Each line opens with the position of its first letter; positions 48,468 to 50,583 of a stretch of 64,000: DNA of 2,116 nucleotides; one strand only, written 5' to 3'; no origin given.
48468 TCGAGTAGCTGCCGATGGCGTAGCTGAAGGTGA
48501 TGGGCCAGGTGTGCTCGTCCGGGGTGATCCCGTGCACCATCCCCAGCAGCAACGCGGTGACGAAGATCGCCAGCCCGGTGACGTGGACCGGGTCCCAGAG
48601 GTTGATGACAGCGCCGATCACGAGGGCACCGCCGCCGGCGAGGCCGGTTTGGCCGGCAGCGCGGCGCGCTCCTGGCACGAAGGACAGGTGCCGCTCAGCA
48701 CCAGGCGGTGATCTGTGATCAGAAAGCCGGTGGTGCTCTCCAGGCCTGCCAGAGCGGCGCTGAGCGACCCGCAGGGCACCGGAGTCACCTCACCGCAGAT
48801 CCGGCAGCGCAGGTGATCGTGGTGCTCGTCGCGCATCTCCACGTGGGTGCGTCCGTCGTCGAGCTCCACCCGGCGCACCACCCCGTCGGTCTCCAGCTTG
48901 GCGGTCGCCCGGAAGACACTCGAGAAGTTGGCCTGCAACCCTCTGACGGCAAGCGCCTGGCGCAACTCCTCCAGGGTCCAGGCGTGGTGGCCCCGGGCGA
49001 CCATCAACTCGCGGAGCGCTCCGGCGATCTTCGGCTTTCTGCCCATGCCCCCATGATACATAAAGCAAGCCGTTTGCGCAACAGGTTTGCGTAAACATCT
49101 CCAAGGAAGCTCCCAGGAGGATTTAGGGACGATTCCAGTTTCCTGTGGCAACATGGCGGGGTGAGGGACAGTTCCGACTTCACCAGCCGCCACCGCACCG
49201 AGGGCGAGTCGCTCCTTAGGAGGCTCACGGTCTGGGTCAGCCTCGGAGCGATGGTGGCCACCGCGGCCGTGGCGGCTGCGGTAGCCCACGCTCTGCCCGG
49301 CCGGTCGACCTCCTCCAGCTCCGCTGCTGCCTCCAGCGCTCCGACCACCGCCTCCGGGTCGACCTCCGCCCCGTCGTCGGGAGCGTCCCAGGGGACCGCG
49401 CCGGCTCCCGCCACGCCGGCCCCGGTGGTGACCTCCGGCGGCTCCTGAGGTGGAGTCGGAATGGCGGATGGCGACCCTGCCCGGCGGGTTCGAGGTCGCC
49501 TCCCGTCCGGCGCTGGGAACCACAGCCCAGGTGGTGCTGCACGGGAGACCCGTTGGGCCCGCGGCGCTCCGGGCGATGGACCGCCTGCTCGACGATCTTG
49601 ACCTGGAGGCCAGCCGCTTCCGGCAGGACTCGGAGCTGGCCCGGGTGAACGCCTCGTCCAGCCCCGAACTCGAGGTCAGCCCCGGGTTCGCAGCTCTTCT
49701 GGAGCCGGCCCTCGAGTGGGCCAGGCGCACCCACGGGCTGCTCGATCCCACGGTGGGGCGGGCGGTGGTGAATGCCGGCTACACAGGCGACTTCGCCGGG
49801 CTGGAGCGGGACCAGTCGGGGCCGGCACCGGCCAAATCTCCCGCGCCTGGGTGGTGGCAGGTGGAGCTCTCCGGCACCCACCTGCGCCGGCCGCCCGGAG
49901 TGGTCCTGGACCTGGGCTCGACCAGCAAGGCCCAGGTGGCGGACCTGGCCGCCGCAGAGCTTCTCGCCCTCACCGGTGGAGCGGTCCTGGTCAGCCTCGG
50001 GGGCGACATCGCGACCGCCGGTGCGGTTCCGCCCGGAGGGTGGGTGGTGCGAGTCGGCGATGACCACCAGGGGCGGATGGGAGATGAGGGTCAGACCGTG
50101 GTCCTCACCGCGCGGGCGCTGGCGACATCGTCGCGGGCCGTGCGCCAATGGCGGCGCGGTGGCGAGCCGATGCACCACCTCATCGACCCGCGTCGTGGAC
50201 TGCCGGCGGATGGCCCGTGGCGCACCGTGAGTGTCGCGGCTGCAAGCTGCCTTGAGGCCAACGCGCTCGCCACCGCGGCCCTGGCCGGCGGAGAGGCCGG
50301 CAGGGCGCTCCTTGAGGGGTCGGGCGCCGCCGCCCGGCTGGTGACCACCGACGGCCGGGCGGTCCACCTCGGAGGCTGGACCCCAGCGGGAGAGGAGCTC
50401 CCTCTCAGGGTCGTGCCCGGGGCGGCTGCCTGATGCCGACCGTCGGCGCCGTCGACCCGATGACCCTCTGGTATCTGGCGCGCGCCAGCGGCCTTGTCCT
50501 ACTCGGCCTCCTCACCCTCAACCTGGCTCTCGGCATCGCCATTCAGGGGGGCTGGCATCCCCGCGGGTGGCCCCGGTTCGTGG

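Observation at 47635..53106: Metal-regulator-linked ApbE / ferric-reductase-like / NuoF-like / ferredoxin cluster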

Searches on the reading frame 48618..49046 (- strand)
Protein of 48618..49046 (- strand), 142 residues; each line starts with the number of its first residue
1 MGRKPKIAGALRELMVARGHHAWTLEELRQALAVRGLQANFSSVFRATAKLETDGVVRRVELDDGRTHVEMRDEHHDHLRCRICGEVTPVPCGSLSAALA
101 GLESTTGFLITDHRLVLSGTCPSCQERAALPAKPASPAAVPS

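Call 3: search_protein_families(library=pfam, proteins=[window:48618-49046:-], max_evalue=0.01)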
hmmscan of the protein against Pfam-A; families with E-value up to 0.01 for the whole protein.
window:48618-49046:- (142 aa): 1 family
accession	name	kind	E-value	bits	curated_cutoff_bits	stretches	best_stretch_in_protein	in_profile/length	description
PF01475.25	FUR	-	7.4e-14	52.4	23.1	1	17-117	19-120/121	Ferric uptake regulator family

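Call 5: search_protein_families(library=ncbifam, proteins=[window:48618-49046:-], max_evalue=0.01)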
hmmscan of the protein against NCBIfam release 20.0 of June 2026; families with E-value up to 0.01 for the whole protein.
window:48618-49046:- (142 aa): 8 families
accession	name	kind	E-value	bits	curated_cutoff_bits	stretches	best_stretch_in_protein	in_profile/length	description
NF051892.1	TransRegFurBacil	equivalog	1e-11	45.1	220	1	39-127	54-146/149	ferric iron uptake transcriptional regulator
NF006999.0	PRK09462.1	equivalog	1.2e-09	37.9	146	1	19-125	30-139/148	ferric iron uptake transcriptional regulator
NF051891.1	TransRegFurHelico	equivalog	6e-08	32.7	200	1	23-126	43-147/148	ferric iron uptake transcriptional regulator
NF052545.1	TransRegPerRClab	equivalog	1.4e-07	31.6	180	1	41-128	51-138/138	transcriptional regulator PerR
NF045678.1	TransRegIrrA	equivalog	4.6e-05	23.3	150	1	10-95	26-111/138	iron response transcriptional regulator IrrA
NF008646.0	PRK11639.1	equivalog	0.00019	21.2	167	1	25-129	44-151/171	zinc uptake transcriptional repressor Zur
NF047406.1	TransRegPerRTherm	equivalog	0.00025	21.3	200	1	21-127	26-128/130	manganese-dependent transcriptional regulator PerR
NF045677.1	FeRespRegIrr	equivalog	0.00042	20.4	170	1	10-91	17-98/127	Fur family transcriptional regulator Irr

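Call 72: search_solved_structures(query=window:48621-49046:-, max_evalue=0.01, show_alignments=3)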
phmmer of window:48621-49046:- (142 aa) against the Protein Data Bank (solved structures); distinct sequences matched with E-value up to 0.01: 20.
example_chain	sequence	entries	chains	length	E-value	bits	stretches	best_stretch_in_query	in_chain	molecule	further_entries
8j6w_A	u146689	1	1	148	3.2e-11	46.3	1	15-123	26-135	Ferric uptake regulation protein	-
2o03_A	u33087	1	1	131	1.4e-09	41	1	24-125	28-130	probable Zinc uptake regulation protein FurB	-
2w57_A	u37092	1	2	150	1.5e-08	37.7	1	24-123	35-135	FERRIC UPTAKE REGULATION PROTEIN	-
5nbc_A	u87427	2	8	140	3.5e-08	36.5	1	28-127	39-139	Ferric uptake regulation protein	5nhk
9ire_A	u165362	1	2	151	4.2e-08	36.3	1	26-127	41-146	Ferric uptake regulation protein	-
5fd5_A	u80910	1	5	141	5.1e-08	36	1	25-120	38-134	Ferric uptake regulation protein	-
5fd6_A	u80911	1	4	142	5.2e-08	36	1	25-120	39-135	Ferric uptake regulation protein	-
1mzb_A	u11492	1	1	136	5.5e-08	35.9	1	18-117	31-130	ferric uptake regulation protein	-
6d57_A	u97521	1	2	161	3.7e-07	33.2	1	30-129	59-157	Ferric uptake regulation protein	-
4ets_A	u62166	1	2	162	3.8e-07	33.1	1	30-129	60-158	Ferric uptake regulation protein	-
3mwm_A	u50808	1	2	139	3.4e-06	30.1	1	24-125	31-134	Putative metal uptake regulation protein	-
7vo0_G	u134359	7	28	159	4.5e-06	29.7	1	24-125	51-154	Putative metal uptake regulation protein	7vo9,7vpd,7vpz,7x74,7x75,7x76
2fe3_A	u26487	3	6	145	5.1e-06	29.5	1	21-127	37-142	Peroxide operon regulator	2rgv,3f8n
3eyy_A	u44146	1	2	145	5.7e-06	29.4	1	38-127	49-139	Putative iron uptake regulatory protein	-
4raz_A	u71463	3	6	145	1.6e-05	27.9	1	25-120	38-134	DNA-binding transcriptional dual regulator of siderophore biosynthesis and transport(Fur f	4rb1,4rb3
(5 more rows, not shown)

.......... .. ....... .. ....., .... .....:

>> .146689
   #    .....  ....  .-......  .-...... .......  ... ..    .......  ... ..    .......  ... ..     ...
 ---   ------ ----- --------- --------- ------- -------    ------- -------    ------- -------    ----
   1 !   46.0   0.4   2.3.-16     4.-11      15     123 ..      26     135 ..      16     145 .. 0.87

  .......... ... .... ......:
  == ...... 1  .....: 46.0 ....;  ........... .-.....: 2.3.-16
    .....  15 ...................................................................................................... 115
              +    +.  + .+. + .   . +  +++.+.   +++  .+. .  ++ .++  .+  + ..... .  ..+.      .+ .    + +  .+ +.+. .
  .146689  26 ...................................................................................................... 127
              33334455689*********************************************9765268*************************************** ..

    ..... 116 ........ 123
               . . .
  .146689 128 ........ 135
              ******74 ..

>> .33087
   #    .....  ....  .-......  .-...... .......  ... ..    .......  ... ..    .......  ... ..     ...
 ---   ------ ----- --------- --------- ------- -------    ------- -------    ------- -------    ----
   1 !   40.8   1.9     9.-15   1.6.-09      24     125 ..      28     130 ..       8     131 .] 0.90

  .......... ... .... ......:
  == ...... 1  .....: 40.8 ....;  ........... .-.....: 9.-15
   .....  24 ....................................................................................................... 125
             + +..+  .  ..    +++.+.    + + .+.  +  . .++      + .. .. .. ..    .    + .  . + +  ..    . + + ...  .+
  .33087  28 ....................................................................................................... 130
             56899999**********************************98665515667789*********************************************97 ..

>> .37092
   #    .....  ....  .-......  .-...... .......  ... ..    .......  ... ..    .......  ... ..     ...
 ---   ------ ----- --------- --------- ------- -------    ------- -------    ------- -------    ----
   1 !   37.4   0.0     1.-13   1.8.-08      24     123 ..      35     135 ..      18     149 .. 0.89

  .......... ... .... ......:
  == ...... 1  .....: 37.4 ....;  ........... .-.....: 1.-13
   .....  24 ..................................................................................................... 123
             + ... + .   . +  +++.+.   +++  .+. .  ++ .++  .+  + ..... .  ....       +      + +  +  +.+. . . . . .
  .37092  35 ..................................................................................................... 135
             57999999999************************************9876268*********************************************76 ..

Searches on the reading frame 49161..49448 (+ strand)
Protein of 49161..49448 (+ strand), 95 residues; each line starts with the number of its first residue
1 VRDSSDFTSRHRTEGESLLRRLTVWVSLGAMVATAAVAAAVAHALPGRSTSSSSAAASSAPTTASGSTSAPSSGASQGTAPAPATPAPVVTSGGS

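Call 3: search_protein_families(library=pfam, proteins=[window:49161-49448:+], max_evalue=0.01)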
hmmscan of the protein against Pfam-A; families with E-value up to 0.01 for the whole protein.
window:49161-49448:+ (95 aa): 0 families

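Call 5: search_protein_families(library=ncbifam, proteins=[window:49161-49448:+], max_evalue=0.01)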
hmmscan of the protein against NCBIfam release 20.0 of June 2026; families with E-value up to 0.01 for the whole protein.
window:49161-49448:+ (95 aa): 0 families

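Call 57: find_homologous_proteins(query=window:49161-49445:+, max_evalue=0.001)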
Query window:49161-49445:+ (95 aa): 5 proteins with E <= 0.001 among 405 candidates.
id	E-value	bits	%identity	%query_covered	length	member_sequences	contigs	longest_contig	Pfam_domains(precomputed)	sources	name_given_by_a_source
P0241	3.7e-17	80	68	46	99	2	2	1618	-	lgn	-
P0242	7.2e-17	79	68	56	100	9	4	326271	-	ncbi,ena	ncbi:MAG: hypothetical protein ACYCS9_02895 [Candidatus Dormibacteria bacterium]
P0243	7.8e-15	72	53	94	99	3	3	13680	-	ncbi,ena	-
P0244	2.6e-14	71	60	89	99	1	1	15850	-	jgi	jgi:hypothetical protein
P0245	3.8e-4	38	45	79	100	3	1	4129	-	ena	-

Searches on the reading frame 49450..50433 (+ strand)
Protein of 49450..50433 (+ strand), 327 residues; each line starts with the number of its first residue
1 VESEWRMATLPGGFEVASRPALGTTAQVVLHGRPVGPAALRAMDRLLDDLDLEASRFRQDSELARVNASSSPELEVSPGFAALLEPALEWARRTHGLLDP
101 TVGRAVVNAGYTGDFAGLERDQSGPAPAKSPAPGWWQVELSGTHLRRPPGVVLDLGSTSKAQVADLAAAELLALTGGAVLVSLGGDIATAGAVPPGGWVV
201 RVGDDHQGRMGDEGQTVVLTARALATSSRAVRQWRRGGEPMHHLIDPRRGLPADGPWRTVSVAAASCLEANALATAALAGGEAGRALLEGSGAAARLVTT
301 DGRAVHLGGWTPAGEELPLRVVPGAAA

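Call 3: search_protein_families(library=pfam, proteins=[window:49450-50433:+], max_evalue=0.01)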
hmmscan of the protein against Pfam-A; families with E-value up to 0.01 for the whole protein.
window:49450-50433:+ (327 aa): 1 family
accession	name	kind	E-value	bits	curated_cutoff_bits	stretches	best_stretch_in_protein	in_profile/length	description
PF02424.20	ApbE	-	5.1e-46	157.8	25.6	1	22-291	1-258/266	ApbE family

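Call 5: search_protein_families(library=ncbifam, proteins=[window:49450-50433:+], max_evalue=0.01)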
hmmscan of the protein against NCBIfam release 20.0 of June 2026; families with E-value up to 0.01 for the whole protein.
window:49450-50433:+ (327 aa): 1 family
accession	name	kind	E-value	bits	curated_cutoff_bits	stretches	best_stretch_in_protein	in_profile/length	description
NF007774.0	PRK10461.1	equivalog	2.4e-13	49.7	498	1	41-303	63-332/351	FAD:protein FMN transferase ApbE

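Call 67: search_solved_structures(query=window:49450-50430:+, max_evalue=0.001, show_alignments=4)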
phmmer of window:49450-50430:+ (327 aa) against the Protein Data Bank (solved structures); distinct sequences matched with E-value up to 0.001: 13.
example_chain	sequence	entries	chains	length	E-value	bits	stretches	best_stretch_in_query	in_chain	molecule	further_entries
1vrm_A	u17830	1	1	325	3.3e-21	79.2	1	21-305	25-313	hypothetical protein TM1553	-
4xdt_A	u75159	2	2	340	2.1e-17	66.7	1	21-303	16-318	FAD:protein FMN transferase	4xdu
5mgy_H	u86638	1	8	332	2.9e-17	66.2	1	15-304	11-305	FAD:protein FMN transferase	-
6nxi_A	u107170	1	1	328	8.3e-17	64.7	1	18-297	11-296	FAD:protein FMN transferase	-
4ifu_A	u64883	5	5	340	1.5e-16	63.9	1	21-303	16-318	FAD:protein FMN transferase | Thiamine biosynthesis lipoprotein ApbE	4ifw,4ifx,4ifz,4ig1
7mgt_A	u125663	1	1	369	1.8e-16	63.6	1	21-303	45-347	FAD:protein FMN transferase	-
4xdr_A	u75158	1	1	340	4.4e-16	62.3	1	21-303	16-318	FAD:protein FMN transferase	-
6nxj_A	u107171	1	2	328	2e-15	60.2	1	18-297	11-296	FAD:protein FMN transferase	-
4xgw_A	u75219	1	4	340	1e-12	51.3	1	46-304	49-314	FAD:protein FMN transferase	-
2o18_A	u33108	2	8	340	3.6e-12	49.5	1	46-304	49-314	Thiamine biosynthesis lipoprotein apbE | FAD:protein FMN transferase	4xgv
3pnd_A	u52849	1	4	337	5.9e-12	48.8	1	21-303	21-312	Thiamine biosynthesis lipoprotein ApbE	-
7esa_A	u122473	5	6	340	1.4e-11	47.5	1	38-284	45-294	FAD:protein FMN transferase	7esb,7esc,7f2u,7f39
4xgx_A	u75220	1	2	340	2.2e-11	46.9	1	47-304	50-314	FAD:protein FMN transferase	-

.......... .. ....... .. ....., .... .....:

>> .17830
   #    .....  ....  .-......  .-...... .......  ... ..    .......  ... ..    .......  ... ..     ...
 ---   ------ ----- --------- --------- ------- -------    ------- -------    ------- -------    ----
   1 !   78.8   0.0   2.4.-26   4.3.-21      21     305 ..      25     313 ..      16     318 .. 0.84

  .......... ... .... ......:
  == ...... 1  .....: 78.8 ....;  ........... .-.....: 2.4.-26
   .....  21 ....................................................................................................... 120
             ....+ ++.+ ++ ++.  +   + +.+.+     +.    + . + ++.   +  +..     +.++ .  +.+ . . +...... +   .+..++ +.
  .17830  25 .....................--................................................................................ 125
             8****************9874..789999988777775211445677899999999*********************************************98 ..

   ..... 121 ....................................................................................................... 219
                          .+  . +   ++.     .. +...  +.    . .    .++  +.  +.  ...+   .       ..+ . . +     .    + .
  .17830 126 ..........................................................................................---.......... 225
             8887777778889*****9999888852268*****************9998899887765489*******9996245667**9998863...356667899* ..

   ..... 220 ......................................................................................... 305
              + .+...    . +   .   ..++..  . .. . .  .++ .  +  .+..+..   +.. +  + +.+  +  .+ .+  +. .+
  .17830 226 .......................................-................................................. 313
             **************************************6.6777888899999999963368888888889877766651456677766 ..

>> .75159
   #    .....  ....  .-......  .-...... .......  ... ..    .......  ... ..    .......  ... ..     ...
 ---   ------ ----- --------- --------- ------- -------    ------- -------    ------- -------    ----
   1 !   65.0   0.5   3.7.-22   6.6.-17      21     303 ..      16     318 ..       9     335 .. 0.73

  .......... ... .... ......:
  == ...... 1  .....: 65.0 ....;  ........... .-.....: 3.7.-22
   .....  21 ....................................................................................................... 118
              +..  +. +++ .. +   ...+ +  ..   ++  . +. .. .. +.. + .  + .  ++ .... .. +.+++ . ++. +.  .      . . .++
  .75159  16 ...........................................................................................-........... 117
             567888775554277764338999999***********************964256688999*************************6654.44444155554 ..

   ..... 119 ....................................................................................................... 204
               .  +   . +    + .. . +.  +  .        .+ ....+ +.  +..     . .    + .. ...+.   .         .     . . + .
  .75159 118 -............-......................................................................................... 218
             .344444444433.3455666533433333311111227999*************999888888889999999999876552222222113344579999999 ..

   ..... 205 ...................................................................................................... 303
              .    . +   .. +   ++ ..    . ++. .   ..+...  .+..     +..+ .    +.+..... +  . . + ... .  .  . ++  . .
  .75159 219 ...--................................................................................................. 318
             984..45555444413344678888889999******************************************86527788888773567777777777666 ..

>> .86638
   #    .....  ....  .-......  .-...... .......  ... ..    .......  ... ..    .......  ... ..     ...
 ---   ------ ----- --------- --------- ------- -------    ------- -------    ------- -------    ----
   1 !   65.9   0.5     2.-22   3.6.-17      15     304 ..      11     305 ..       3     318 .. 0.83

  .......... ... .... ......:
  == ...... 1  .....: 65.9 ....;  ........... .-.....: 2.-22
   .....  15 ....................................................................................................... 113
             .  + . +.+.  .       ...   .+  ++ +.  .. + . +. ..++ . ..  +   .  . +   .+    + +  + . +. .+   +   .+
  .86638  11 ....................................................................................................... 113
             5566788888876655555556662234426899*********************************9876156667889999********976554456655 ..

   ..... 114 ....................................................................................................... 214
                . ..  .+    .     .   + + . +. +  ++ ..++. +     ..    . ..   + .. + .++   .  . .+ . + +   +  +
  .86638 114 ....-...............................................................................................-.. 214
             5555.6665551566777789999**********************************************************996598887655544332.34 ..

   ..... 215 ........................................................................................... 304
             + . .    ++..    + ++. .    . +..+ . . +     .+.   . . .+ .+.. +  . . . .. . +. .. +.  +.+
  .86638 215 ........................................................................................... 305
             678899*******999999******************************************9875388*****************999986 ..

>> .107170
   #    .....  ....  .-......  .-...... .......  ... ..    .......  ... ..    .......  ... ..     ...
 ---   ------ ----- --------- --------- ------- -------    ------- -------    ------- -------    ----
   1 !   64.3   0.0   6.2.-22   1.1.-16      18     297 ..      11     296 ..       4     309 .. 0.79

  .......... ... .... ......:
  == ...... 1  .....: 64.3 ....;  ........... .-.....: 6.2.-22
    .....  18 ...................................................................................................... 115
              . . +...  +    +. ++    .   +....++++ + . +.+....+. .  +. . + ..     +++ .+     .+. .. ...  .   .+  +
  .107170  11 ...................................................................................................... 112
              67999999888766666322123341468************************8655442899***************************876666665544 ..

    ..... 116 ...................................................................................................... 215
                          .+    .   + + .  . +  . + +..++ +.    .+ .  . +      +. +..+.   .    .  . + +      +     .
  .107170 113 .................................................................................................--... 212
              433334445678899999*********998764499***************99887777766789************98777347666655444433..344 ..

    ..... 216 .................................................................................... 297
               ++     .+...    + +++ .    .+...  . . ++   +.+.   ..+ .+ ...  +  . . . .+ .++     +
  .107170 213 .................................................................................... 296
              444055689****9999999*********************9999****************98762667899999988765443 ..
